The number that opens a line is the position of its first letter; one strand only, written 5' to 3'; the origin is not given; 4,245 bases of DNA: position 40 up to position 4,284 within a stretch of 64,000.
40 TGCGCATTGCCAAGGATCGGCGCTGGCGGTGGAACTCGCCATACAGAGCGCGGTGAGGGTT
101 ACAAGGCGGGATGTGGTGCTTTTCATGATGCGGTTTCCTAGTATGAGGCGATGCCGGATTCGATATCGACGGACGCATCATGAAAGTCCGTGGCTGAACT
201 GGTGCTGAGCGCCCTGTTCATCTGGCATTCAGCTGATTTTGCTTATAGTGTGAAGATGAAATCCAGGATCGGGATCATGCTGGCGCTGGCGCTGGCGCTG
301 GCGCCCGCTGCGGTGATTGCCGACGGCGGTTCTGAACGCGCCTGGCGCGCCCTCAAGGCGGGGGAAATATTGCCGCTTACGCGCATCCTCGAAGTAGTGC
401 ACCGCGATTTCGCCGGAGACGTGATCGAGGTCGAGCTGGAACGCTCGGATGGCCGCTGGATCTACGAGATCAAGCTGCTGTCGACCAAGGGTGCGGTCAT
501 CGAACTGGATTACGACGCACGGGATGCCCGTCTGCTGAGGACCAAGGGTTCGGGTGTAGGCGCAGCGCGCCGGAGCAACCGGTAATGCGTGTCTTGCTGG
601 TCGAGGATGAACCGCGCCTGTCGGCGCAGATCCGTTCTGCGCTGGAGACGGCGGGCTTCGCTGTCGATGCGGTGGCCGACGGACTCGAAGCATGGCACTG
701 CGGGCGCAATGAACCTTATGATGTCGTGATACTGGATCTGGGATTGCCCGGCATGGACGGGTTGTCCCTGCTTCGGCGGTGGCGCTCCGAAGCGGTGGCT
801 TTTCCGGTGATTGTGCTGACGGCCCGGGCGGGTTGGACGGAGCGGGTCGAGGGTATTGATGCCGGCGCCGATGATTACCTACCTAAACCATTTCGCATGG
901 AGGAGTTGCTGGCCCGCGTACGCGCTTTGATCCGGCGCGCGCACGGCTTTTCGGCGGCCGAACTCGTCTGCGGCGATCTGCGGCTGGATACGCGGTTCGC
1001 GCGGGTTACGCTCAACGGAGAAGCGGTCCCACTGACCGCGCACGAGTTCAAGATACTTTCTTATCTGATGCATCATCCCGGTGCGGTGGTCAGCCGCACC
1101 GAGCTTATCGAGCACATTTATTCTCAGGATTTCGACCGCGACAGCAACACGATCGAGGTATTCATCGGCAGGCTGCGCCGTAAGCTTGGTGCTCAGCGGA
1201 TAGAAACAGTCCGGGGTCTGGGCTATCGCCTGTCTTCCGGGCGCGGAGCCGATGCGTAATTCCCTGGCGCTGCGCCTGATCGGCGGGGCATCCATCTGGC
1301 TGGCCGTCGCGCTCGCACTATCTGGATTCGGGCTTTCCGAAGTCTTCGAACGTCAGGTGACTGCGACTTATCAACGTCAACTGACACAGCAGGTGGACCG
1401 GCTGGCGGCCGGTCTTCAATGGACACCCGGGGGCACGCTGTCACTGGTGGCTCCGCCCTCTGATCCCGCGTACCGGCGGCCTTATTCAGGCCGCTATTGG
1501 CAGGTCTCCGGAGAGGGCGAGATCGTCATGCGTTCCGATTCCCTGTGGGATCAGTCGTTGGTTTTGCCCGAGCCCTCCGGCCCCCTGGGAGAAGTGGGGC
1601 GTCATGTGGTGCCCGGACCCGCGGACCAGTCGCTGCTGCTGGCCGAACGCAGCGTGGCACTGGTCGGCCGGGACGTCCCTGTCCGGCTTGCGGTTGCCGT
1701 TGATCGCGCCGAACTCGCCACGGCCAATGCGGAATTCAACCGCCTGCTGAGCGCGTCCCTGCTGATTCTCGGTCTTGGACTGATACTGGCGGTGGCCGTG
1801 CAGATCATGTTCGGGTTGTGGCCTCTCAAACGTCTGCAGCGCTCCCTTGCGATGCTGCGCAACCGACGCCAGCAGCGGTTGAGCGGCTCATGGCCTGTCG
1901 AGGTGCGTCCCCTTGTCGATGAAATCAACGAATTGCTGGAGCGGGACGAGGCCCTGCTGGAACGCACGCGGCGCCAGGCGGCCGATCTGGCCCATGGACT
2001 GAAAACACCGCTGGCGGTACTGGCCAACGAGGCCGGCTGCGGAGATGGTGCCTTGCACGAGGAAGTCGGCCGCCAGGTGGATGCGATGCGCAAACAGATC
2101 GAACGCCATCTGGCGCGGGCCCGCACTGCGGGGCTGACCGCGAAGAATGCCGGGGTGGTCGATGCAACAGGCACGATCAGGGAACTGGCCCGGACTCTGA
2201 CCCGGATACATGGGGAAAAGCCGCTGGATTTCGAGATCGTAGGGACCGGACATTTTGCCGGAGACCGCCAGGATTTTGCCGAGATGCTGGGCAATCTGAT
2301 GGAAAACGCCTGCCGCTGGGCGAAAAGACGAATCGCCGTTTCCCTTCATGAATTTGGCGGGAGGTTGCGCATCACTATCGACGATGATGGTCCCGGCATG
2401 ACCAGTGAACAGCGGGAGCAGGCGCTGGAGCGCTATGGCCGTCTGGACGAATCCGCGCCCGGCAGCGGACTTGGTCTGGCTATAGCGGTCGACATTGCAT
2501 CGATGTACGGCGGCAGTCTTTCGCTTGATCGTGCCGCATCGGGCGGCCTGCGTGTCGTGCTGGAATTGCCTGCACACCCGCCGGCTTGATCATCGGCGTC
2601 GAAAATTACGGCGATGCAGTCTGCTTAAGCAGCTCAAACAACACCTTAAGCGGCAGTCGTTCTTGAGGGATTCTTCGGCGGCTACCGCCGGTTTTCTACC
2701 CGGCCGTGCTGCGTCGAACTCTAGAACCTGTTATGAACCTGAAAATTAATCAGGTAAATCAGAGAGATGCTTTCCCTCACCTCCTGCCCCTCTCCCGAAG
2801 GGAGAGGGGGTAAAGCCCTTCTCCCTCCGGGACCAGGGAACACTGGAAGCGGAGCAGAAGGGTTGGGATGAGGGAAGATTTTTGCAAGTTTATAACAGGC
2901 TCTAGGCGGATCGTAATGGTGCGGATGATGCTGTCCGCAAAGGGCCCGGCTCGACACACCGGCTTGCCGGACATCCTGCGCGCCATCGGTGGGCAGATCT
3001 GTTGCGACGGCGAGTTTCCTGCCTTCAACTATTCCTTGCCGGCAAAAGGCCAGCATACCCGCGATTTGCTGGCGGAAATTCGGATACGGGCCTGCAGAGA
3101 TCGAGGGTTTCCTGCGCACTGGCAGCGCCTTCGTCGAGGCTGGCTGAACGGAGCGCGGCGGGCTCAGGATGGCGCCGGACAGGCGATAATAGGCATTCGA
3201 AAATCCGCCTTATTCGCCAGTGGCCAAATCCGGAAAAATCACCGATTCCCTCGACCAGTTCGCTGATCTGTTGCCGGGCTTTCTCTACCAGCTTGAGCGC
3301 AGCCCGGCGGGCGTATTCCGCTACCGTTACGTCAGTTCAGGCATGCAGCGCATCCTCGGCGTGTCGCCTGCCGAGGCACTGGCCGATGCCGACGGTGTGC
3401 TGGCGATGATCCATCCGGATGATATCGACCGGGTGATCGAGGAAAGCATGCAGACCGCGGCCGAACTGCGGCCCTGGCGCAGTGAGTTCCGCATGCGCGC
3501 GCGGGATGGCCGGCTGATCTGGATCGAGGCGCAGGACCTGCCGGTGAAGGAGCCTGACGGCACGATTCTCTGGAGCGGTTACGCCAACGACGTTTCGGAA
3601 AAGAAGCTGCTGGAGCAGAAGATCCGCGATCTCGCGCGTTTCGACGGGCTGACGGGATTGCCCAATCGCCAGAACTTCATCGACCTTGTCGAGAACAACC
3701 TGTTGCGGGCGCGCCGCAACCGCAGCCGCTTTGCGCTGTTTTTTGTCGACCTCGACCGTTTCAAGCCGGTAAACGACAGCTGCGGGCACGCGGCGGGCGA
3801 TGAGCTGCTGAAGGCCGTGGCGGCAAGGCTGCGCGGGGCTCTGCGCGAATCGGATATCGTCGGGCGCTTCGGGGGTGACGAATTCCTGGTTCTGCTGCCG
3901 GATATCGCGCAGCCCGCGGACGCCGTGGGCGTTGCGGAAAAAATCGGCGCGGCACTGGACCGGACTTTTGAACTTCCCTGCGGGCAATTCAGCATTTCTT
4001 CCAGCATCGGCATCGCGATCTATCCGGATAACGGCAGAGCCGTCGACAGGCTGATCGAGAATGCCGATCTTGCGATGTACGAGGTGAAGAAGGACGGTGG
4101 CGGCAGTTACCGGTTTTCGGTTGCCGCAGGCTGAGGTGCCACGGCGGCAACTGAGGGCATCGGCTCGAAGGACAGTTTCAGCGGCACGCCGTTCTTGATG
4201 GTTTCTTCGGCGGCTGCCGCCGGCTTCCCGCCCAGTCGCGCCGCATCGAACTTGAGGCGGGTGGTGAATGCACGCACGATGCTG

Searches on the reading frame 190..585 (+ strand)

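Call 52: search_protein_families(library=pfam, proteins=[window:190-585:+])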
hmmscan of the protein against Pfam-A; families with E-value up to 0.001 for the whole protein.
window:190-585:+ (131 aa): 1 family
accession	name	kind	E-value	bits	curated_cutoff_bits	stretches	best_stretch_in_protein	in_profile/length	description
PF03413.25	PepSY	-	8.6e-07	29.6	24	1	61-117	2-58/60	Peptidase propeptide and YPEB domain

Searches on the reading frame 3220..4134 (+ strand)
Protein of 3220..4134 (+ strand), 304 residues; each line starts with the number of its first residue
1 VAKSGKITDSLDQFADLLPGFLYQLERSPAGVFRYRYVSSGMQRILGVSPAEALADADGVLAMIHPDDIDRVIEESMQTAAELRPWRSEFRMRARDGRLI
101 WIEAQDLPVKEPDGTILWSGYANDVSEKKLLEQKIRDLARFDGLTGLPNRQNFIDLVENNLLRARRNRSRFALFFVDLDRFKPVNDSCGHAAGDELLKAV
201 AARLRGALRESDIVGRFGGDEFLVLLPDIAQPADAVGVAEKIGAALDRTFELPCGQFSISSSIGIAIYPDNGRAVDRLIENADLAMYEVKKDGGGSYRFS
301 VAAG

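Call 52: search_protein_families(library=pfam, proteins=[window:3220-4134:+])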
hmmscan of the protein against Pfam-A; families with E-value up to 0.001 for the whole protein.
window:3220-4134:+ (304 aa): 3 families
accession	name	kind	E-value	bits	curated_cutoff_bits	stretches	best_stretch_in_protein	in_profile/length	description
PF00990.26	GGDEF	-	2.6e-44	151.3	23.8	1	140-294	2-159/161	Diguanylate cyclase, GGDEF domain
PF08447.18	PAS_3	-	1.5e-16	60.9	25.6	1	37-117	3-83/89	PAS fold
PF08448.16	PAS_4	-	9.2e-05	23.1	23.1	1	33-129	15-109/110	PAS fold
